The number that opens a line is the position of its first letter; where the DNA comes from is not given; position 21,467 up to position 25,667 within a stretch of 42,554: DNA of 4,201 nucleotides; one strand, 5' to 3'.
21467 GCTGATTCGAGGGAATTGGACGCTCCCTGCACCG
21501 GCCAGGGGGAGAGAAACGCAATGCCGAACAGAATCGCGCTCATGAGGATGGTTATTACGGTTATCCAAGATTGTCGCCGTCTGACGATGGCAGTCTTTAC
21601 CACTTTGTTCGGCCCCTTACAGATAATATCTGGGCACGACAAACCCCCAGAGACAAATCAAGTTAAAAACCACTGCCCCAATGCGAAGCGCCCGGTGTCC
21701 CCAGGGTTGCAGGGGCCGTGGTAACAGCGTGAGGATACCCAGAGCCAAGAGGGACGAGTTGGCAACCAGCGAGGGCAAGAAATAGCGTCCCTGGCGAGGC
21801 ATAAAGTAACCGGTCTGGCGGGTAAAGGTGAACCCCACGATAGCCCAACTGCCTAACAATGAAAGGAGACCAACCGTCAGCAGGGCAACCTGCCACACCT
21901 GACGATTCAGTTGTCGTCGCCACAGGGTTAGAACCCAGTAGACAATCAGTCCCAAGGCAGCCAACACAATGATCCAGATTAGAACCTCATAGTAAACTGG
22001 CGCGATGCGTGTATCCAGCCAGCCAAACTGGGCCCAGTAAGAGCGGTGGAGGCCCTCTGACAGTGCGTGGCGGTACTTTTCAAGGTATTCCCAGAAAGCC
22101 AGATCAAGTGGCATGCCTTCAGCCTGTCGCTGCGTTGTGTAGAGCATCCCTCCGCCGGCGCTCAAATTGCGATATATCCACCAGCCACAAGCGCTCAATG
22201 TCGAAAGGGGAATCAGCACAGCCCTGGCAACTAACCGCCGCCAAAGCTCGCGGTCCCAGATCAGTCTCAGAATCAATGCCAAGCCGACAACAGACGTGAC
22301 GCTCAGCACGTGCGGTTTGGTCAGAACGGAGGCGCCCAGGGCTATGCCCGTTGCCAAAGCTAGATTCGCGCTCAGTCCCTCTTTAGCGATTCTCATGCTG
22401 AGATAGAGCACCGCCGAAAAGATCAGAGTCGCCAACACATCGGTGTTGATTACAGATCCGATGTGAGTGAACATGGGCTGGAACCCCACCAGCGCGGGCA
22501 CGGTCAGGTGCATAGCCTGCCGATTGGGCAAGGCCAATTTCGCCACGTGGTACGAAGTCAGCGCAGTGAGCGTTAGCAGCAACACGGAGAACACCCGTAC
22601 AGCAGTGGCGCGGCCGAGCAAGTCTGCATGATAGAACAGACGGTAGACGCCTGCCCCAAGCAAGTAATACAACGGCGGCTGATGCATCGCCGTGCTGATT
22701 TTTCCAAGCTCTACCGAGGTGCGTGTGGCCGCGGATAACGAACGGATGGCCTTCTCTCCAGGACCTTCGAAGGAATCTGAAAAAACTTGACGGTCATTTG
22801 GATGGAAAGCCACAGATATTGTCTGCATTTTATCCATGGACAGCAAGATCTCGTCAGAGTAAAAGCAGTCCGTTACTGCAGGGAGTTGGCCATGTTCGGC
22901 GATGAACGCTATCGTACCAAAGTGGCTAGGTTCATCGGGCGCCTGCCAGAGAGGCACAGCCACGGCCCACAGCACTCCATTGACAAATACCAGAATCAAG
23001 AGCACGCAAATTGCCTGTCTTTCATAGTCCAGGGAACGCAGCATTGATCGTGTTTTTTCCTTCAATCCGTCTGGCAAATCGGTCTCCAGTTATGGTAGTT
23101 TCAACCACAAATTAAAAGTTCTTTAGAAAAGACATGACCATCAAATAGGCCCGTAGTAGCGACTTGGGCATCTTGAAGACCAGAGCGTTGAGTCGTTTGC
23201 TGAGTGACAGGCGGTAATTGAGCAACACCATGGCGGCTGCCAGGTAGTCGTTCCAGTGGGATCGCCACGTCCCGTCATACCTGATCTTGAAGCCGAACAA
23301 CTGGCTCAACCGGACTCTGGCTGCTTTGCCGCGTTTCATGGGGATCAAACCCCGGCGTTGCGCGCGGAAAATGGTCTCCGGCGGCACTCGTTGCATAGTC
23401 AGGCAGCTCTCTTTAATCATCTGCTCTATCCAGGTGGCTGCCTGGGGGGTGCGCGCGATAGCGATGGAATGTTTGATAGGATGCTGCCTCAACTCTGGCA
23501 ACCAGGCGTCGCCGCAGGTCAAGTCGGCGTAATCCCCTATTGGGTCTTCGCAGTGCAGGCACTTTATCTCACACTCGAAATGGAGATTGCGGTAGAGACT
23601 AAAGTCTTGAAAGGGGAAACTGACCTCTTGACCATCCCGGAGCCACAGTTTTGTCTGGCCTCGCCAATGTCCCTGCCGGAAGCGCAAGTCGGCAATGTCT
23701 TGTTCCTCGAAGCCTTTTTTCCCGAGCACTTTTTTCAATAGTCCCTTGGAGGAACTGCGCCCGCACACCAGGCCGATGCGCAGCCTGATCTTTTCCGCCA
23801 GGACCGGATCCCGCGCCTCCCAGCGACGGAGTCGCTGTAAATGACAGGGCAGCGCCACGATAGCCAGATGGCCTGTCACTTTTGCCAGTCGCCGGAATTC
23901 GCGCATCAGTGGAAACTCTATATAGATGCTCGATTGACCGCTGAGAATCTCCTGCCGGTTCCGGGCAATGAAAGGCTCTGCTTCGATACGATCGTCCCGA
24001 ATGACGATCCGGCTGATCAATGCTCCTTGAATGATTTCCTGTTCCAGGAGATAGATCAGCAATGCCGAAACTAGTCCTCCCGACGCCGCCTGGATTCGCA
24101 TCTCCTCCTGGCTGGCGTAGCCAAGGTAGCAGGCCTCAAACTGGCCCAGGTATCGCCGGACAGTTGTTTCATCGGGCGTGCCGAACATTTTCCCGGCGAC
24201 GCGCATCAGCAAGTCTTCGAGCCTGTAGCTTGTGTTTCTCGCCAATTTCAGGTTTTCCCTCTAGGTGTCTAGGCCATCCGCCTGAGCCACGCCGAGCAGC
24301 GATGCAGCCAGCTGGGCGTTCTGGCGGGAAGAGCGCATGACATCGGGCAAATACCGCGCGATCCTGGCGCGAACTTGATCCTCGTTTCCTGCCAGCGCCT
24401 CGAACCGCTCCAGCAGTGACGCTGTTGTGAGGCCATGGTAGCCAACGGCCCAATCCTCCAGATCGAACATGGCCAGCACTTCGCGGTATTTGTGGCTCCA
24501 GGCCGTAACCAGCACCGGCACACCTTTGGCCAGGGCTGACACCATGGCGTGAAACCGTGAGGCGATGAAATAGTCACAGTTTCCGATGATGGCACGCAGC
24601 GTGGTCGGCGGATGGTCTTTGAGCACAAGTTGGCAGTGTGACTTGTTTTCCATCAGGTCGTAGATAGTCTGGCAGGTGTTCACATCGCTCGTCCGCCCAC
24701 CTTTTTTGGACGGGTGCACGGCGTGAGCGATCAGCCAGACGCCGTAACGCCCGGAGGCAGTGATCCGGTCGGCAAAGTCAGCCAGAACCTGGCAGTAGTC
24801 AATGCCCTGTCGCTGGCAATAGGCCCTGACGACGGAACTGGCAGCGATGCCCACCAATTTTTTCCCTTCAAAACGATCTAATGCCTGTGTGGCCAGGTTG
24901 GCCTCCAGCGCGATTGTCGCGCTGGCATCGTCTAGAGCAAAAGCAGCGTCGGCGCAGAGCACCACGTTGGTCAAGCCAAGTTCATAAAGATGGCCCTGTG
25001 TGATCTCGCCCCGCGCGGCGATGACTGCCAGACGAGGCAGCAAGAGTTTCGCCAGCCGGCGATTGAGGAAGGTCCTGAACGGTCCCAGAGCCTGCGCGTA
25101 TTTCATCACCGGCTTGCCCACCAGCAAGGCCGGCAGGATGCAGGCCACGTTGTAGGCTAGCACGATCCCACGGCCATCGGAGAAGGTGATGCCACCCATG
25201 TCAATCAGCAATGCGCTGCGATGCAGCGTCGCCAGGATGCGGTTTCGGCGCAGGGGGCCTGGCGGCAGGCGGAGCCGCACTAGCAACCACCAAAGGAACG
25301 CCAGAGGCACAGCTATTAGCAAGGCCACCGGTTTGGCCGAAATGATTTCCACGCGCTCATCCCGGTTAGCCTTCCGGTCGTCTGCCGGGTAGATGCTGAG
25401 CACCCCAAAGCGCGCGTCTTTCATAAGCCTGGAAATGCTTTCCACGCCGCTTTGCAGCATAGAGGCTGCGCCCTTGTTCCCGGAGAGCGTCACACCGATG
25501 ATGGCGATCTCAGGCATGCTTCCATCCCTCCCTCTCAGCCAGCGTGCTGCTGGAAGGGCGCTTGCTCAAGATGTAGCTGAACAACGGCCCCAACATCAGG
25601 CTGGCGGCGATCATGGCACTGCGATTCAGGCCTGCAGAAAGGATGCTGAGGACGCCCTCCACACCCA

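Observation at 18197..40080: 22-kb, 17-gene co-directional supercluster combining ABC-type glycan polymerisation with a lipid-linked extracytoplasmic decoration system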

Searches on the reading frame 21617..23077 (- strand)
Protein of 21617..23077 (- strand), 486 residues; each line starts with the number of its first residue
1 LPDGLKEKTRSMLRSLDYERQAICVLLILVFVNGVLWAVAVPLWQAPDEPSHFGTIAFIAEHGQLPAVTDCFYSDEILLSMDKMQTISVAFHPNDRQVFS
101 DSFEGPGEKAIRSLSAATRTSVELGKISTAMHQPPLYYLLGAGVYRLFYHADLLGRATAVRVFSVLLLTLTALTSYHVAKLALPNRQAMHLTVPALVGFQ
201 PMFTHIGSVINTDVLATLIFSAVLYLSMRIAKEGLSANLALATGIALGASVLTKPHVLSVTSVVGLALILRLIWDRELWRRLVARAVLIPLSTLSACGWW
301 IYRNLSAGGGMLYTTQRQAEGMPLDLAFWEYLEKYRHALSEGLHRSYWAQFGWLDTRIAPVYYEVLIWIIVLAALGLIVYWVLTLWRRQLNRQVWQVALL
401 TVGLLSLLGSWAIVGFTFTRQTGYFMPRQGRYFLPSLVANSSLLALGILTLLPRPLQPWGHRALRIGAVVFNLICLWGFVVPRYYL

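Call 5: search_protein_families(library=pfam, proteins=[window:21617-23077:-], max_evalue=0.01)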
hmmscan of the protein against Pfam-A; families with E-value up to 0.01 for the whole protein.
window:21617-23077:- (486 aa): 1 family
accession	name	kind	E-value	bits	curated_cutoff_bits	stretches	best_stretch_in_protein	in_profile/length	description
PF09913.15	DUF2142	-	5e-18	65.5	30.1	1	32-437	2-392/395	Predicted membrane protein (DUF2142)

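Call 14: search_protein_families(library=ncbifam, proteins=[window:21617-23077:-], max_evalue=0.001)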
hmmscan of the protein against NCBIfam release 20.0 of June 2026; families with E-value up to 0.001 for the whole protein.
window:21617-23077:- (486 aa): 0 families

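Call 23: search_solved_structures(query=window:21617-23077:-, max_evalue=1)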
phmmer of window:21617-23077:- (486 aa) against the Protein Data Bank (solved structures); distinct sequences matched with E-value up to 1: 1.
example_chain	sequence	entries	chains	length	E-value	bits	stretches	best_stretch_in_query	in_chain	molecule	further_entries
3qxz_A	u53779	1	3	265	0.16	14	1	208-280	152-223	enoyl-CoA hydratase/isomerase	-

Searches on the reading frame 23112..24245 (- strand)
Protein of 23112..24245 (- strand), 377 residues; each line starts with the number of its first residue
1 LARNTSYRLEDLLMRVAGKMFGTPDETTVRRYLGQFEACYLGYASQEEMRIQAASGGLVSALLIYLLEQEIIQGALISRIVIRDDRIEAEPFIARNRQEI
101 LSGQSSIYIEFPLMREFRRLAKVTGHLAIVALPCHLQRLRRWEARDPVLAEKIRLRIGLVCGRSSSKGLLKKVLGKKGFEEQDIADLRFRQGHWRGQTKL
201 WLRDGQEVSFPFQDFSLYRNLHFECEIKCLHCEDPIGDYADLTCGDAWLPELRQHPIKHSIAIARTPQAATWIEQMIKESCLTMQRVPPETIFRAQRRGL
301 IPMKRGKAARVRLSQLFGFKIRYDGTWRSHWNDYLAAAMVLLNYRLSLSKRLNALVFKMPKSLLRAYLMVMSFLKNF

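Call 5: search_protein_families(library=pfam, proteins=[window:23112-24245:-], max_evalue=0.01)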
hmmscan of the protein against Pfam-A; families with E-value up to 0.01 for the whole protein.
window:23112-24245:- (377 aa): 2 families
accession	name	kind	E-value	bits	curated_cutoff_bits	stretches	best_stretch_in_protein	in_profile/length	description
PF04432.18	FrhB_FdhB_C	-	1e-24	87.6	23.3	1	127-287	4-147/150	Coenzyme F420 hydrogenase/dehydrogenase, beta subunit C terminus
PF04422.18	FrhB_FdhB_N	-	1.7e-15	57.3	22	1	39-113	1-73/78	Coenzyme F420 hydrogenase/dehydrogenase, beta subunit N-term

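Call 14: search_protein_families(library=ncbifam, proteins=[window:23112-24245:-], max_evalue=0.001)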
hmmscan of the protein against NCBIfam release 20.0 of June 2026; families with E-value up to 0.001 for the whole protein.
window:23112-24245:- (377 aa): 4 families
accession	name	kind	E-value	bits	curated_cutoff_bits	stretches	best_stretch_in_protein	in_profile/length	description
NF006807.0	PRK09325.1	subfamily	2.5e-21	76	269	1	32-286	3-245/283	coenzyme F420-reducing hydrogenase subunit beta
TIGR03289.1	frhB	equivalog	1.3e-16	60.5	331.5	1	34-285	2-241/275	coenzyme F420 hydrogenase subunit beta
NF006808.0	PRK09326.1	equivalog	2.4e-08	33.2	444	1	50-250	88-274/341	F420H2 dehydrogenase subunit F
NF040616.1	F420_dehyd_FpoF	exception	8.5e-08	31.5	475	1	50-250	87-273/337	F420H2 dehydrogenase subunit FpoF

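Call 91: find_related_loci(query=A5, collection=metagenome_contigs, flank=8000)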
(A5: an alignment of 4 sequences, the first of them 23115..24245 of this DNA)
Query A5 (377 aa) in metagenome_contigs; peptide patterns used: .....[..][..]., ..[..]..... (x = any residue, [..] = any of these).
213 stretches matched a pattern; 5 encode a relative of the query (tblastn E <= 1e-3); 5 distinct loci.
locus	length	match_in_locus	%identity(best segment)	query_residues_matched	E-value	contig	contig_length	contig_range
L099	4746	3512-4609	59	13-377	6e-156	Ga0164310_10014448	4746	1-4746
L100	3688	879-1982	57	9-377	4e-146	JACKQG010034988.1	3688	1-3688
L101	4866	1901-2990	58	12-377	1e-123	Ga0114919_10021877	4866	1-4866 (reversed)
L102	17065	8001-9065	35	21-374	4e-81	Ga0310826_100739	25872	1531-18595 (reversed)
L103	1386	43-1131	35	15-377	3e-74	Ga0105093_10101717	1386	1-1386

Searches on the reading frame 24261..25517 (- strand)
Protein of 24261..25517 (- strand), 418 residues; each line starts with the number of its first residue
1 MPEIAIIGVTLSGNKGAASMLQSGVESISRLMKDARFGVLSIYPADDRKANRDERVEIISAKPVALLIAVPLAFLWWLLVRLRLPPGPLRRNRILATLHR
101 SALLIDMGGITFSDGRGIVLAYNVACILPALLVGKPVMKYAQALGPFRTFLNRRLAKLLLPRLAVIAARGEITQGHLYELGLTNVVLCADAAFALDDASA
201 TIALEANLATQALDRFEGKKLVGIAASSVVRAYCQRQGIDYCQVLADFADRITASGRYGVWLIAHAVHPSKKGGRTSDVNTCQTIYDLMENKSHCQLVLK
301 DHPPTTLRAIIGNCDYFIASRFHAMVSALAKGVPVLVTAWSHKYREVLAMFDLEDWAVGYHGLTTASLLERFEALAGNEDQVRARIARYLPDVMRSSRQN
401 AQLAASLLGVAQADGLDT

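Call 5: search_protein_families(library=pfam, proteins=[window:24261-25517:-], max_evalue=0.01)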
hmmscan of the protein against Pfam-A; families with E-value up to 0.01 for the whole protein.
window:24261-25517:- (418 aa): 1 family
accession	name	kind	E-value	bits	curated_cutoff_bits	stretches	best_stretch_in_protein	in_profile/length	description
PF04230.19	PS_pyruv_trans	-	1.3e-26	94.6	25.3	1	14-342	1-280/280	Polysaccharide pyruvyl transferase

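Call 14: search_protein_families(library=ncbifam, proteins=[window:24261-25517:-], max_evalue=0.001)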
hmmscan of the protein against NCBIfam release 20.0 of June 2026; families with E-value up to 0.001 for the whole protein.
window:24261-25517:- (418 aa): 3 families
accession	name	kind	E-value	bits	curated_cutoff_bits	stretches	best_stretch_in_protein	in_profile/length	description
TIGR03609.1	S_layer_CsaB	equivalog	1.1e-19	70.9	213.1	1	93-355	58-293/301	polysaccharide pyruvyl transferase CsaB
NF007452.0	PRK10017.1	equivalog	2.7e-13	49.5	399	1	102-389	119-403/426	colanic acid biosynthesis pyruvyl transferase WcaK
TIGR04006.1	wcaK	equivalog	1.1e-09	37.7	727.1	1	103-387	120-401/426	colanic acid biosynthesis pyruvyl transferase WcaK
